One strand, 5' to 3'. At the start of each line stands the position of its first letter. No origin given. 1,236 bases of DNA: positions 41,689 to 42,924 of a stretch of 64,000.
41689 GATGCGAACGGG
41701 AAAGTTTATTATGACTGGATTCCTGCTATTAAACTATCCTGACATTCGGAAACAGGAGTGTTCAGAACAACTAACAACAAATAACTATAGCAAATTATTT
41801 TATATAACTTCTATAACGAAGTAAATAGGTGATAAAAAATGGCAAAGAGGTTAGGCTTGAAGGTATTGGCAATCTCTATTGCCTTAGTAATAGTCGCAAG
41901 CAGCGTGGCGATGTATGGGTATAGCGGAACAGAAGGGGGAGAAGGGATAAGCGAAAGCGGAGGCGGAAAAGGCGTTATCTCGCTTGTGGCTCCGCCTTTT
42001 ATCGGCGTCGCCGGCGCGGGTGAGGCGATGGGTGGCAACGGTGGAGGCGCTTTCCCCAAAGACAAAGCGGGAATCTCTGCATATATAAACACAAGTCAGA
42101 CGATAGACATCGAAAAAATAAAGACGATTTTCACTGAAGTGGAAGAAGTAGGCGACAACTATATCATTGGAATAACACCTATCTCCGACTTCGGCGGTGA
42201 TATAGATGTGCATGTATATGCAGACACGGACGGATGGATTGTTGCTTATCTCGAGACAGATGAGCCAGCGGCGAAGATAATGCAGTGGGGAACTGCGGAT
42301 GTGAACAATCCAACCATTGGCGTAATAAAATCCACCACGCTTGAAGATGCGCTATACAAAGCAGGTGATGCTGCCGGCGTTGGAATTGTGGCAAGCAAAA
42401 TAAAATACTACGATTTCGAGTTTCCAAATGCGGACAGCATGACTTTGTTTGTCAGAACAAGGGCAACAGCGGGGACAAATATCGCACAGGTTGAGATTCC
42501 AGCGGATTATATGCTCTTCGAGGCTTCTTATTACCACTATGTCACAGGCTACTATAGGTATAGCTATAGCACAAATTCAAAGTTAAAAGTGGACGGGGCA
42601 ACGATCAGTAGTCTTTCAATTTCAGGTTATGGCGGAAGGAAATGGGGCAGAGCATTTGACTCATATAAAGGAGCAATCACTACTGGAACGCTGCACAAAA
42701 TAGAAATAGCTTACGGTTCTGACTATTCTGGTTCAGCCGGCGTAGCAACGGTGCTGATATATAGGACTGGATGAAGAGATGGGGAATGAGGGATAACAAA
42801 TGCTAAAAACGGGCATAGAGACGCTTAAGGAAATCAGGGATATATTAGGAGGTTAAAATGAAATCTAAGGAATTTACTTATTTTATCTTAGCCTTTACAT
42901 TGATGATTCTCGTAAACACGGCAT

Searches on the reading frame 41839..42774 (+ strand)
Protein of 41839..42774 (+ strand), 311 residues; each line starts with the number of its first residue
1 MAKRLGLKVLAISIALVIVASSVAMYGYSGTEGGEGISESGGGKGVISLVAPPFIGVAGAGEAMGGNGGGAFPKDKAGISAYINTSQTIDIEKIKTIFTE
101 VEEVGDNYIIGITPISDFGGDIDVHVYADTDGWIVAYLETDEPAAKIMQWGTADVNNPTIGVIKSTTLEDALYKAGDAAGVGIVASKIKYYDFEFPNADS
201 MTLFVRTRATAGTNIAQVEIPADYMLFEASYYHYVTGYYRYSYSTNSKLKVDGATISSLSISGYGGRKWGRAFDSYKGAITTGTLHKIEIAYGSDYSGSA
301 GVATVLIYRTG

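Call 4: search_protein_families(library=pfam, proteins=[window:41839-42774:+], max_evalue=0.01)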
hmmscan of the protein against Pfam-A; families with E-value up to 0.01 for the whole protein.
window:41839-42774:+ (311 aa): 0 families

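Call 10: search_protein_families(library=ncbifam, proteins=[window:41839-42774:+], max_evalue=0.01)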
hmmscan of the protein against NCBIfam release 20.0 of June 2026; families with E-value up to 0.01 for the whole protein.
window:41839-42774:+ (311 aa): 0 families

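Call 16: find_encoding_contigs(protein=window:41839-42774:+, flank=8000, max_places=10)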
Protein window:41839-42774:+ (311 aa): no gene with exactly this product is on record in the collection.

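Call 39: find_related_loci(query=A4, collection=metagenome_contigs, flank=5000)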
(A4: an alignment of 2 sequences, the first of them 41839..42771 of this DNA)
Query A4 (311 aa) in metagenome_contigs; peptide patterns used: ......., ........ (x = any residue, [..] = any of these).
458 stretches matched a pattern; 107 encode a relative of the query (tblastn E <= 1e-3); the best 80 are kept; 80 distinct loci.
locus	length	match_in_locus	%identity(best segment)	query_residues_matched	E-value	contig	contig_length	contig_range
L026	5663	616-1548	93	1-311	3e-176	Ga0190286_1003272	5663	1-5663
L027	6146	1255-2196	84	1-311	2e-167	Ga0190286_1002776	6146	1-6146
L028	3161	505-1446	94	1-311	8e-175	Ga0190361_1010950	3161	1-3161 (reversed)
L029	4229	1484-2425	94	1-311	2e-171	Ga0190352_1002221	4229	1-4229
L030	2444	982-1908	74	4-311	2e-149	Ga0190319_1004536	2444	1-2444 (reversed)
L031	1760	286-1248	74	1-311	5e-152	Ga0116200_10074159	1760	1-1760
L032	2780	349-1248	79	1-311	9e-148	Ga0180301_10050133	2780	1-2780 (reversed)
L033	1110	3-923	81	5-311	5e-154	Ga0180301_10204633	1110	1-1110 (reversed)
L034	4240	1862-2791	81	1-311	6e-142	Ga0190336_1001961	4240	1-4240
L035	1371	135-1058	78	1-311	1e-147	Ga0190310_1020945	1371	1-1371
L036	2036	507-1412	76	3-311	4e-143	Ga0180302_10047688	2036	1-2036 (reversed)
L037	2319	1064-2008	68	8-310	9e-137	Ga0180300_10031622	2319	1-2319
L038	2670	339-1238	69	1-311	2e-128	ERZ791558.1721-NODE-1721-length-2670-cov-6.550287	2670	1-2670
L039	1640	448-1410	66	4-311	6e-131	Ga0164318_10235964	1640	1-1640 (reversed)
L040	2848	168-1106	71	4-311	5e-126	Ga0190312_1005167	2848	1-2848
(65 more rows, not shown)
